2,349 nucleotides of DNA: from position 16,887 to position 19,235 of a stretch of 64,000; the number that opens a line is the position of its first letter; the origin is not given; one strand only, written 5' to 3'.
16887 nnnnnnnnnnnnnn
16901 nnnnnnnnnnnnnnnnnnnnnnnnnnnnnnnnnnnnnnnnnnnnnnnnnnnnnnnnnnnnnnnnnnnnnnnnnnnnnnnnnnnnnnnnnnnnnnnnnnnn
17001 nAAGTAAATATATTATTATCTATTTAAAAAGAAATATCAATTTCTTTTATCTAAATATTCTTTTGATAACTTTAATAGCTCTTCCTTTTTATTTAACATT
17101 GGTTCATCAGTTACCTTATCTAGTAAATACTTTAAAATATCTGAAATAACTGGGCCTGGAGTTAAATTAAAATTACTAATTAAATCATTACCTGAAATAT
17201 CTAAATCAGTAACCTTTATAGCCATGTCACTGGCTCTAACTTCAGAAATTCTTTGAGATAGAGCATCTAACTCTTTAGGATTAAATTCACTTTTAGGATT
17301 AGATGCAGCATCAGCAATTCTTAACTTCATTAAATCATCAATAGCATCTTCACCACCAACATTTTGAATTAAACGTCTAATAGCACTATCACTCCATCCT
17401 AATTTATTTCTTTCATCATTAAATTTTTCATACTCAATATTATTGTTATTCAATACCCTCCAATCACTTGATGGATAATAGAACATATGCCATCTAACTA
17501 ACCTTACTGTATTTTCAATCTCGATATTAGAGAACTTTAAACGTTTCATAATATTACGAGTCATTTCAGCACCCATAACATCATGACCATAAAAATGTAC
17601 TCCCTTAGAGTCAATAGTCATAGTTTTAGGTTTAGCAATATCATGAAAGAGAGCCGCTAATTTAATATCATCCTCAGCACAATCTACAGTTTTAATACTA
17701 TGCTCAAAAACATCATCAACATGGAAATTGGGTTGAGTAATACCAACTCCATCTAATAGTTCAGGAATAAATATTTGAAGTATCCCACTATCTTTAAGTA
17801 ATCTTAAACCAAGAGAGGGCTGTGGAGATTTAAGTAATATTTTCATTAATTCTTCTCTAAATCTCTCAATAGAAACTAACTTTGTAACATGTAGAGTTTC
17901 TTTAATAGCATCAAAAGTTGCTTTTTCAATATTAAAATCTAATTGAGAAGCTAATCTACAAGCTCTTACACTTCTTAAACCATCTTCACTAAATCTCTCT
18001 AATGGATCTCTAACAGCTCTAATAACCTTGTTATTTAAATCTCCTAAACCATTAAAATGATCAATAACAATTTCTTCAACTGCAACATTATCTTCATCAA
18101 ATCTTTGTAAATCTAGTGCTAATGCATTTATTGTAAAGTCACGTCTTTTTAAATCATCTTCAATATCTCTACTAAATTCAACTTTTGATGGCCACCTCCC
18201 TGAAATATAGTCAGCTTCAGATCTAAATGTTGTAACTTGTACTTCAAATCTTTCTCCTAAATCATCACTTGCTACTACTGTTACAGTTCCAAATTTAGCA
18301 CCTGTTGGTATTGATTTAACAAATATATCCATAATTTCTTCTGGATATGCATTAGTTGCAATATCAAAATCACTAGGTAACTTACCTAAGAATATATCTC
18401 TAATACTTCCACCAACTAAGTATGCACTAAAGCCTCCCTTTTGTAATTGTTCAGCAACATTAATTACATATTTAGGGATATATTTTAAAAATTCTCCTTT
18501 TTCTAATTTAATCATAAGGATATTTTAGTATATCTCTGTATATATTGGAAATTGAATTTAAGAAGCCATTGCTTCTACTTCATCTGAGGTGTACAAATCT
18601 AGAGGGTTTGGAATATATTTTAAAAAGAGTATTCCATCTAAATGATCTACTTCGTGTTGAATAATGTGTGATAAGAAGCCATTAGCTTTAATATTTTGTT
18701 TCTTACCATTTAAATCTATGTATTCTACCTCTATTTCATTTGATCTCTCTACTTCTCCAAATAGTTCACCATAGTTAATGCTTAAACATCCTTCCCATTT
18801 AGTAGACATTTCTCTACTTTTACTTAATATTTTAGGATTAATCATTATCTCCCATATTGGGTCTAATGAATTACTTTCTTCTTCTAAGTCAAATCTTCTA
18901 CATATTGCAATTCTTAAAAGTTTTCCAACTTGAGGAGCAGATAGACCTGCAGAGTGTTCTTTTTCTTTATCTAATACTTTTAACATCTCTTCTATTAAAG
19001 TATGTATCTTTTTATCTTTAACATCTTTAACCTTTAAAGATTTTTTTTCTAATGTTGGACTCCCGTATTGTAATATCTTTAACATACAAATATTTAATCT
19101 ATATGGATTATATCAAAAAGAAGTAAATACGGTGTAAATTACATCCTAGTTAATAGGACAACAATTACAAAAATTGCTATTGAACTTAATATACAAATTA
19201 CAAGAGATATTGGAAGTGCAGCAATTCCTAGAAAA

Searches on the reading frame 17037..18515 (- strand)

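Call 64: search_protein_families(library=pfam, proteins=[window:17037-18515:-], max_evalue=0.00001)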
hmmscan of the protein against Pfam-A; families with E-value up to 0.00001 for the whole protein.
window:17037-18515:- (492 aa): 4 families
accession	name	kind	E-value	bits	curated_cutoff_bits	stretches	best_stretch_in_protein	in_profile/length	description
PF01743.26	PolyA_pol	-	4.5e-34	117.9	23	1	31-166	1-126/126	Poly A polymerase head domain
PF12627.12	PolyA_pol_RNAbd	-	2.6e-14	53.2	22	1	193-253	1-60/64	Probable RNA and SrmB- binding site of polymerase A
PF13735.12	tRNA_NucTran2_2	-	9.5e-11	42.3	27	1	434-482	99-147/149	tRNA nucleotidyltransferase domain 2 putative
PF01966.28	HD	-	1.2e-09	38.9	22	1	279-350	22-92/116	HD domain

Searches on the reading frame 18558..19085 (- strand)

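Call 64: search_protein_families(library=pfam, proteins=[window:18558-19085:-], max_evalue=0.00001)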
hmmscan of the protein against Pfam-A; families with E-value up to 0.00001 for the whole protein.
window:18558-19085:- (175 aa): 1 family
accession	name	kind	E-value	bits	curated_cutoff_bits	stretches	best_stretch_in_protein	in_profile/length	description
PF01327.26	Pep_deformylase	-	1.4e-45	155.1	22.8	1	1-159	1-151/156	Polypeptide deformylase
